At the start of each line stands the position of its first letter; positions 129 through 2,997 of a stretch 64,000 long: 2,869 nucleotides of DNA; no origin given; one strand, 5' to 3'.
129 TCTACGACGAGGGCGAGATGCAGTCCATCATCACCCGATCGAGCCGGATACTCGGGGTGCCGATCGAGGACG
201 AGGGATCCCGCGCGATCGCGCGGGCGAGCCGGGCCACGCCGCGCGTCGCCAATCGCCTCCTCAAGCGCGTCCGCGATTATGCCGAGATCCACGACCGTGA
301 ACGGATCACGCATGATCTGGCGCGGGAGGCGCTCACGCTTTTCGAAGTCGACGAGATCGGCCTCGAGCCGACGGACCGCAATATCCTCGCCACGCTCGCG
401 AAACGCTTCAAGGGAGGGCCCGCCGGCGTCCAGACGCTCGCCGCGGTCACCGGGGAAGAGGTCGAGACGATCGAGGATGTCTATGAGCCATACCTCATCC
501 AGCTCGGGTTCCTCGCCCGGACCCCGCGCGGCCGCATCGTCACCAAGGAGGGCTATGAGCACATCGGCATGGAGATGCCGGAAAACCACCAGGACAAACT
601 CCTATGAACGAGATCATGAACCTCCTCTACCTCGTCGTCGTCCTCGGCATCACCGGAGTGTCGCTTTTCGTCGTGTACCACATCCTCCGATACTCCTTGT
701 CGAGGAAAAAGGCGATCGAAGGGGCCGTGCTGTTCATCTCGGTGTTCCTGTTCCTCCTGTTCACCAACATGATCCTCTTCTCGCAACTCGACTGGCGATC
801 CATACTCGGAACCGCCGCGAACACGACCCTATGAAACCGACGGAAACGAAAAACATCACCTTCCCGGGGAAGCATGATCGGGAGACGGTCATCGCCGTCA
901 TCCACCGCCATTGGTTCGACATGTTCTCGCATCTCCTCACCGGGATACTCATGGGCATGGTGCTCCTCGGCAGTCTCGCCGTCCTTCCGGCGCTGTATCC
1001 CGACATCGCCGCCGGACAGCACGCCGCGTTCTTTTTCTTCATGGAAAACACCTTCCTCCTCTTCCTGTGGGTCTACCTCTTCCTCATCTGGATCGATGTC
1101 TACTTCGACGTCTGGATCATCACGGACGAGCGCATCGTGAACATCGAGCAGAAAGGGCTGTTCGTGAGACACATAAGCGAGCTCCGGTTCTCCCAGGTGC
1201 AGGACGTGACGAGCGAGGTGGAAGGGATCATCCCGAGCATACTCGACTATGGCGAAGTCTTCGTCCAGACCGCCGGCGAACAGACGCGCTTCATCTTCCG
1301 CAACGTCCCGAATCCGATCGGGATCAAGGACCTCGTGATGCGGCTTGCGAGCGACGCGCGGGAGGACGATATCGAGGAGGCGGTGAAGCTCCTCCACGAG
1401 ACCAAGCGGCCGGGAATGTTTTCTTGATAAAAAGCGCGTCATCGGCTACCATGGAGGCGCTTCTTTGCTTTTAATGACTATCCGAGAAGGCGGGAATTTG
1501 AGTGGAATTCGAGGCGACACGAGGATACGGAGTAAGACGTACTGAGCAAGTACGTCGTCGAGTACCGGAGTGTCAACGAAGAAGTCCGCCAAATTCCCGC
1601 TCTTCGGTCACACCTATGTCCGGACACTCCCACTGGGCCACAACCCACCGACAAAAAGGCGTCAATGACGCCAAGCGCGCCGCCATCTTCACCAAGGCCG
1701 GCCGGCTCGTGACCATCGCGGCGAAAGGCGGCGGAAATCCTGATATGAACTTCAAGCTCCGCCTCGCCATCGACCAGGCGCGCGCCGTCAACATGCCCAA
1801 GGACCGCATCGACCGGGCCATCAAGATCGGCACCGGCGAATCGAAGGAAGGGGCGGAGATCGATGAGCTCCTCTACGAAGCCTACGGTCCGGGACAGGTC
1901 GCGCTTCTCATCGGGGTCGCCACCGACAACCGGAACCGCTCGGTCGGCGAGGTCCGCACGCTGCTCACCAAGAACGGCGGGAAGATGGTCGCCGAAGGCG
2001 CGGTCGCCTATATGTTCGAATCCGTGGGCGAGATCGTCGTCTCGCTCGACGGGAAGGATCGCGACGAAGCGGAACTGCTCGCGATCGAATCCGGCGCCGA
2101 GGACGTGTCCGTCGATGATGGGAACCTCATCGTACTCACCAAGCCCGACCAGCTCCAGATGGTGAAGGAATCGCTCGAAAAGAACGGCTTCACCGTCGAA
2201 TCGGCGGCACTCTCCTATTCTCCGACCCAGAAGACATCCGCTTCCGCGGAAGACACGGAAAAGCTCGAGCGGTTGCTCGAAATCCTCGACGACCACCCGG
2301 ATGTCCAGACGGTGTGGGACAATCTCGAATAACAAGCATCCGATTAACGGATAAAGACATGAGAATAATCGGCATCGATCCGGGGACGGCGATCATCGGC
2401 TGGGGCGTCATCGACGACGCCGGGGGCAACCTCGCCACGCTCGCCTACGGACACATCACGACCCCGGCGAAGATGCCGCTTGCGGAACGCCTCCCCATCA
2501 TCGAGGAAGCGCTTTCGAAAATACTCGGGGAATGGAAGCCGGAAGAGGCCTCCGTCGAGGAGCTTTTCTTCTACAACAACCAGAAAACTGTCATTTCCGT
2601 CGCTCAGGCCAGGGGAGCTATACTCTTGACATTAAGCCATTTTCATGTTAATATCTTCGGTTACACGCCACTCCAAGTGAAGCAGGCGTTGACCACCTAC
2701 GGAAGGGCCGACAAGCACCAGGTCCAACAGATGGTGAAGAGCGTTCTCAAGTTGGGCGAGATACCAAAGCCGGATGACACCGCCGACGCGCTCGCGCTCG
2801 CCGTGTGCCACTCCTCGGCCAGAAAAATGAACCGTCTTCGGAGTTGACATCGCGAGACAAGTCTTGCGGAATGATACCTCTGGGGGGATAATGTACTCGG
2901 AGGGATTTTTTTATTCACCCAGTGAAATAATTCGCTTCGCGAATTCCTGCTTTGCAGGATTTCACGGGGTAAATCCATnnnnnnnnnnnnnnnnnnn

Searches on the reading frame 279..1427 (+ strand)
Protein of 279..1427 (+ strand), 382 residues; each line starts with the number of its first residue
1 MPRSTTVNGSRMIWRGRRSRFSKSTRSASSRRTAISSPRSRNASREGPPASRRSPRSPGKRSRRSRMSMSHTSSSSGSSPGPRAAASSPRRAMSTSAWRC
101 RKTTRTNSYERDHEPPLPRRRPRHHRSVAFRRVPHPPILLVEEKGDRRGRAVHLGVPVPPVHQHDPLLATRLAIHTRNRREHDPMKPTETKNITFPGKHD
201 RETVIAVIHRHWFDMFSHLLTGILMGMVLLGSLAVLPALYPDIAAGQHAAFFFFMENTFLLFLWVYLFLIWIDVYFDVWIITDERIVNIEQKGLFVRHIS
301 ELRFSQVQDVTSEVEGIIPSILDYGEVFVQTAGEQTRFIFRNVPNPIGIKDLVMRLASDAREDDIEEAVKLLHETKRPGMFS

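Call 11: search_protein_families(library=pfam, proteins=[window:279-1427:+])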
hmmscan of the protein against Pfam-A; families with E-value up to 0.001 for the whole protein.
window:279-1427:+ (382 aa): 1 family
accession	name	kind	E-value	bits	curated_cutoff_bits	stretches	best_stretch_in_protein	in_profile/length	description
PF03703.20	bPH_2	-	1.4e-06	28.9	22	1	279-351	6-76/78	Bacterial PH domain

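Call 43: find_encoding_contigs(protein=window:279-1427:+, flank=10000, max_places=10)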
Protein window:279-1427:+ (382 aa): no gene with exactly this product is on record in the collection.

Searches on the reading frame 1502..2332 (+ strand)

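Call 11: search_protein_families(library=pfam, proteins=[window:1502-2332:+])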
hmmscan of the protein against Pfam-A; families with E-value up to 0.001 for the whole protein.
window:1502-2332:+ (276 aa): 2 families
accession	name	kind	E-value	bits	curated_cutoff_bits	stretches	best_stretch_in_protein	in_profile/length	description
PF01709.26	Transcrip_reg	-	3e-49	167.3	27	1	121-275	2-160/160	TACO1/YebC second and third domain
PF20772.2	TACO1_YebC_N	-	1.8e-26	92.9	36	1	43-113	1-73/73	TACO1/YebC protein N-terminal domain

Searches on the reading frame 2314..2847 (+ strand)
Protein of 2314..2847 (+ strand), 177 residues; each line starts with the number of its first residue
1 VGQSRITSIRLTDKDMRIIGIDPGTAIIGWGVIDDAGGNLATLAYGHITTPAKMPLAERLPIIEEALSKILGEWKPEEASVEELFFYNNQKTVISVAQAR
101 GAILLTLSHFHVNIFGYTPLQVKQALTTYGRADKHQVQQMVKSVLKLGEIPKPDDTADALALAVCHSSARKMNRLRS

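Call 11: search_protein_families(library=pfam, proteins=[window:2314-2847:+])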
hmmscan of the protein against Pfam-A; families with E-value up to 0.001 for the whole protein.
window:2314-2847:+ (177 aa): 1 family
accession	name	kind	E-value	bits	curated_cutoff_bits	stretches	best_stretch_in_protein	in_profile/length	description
PF02075.23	RuvC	-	5.5e-48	163.1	22.2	1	18-166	1-148/148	Crossover junction endodeoxyribonuclease RuvC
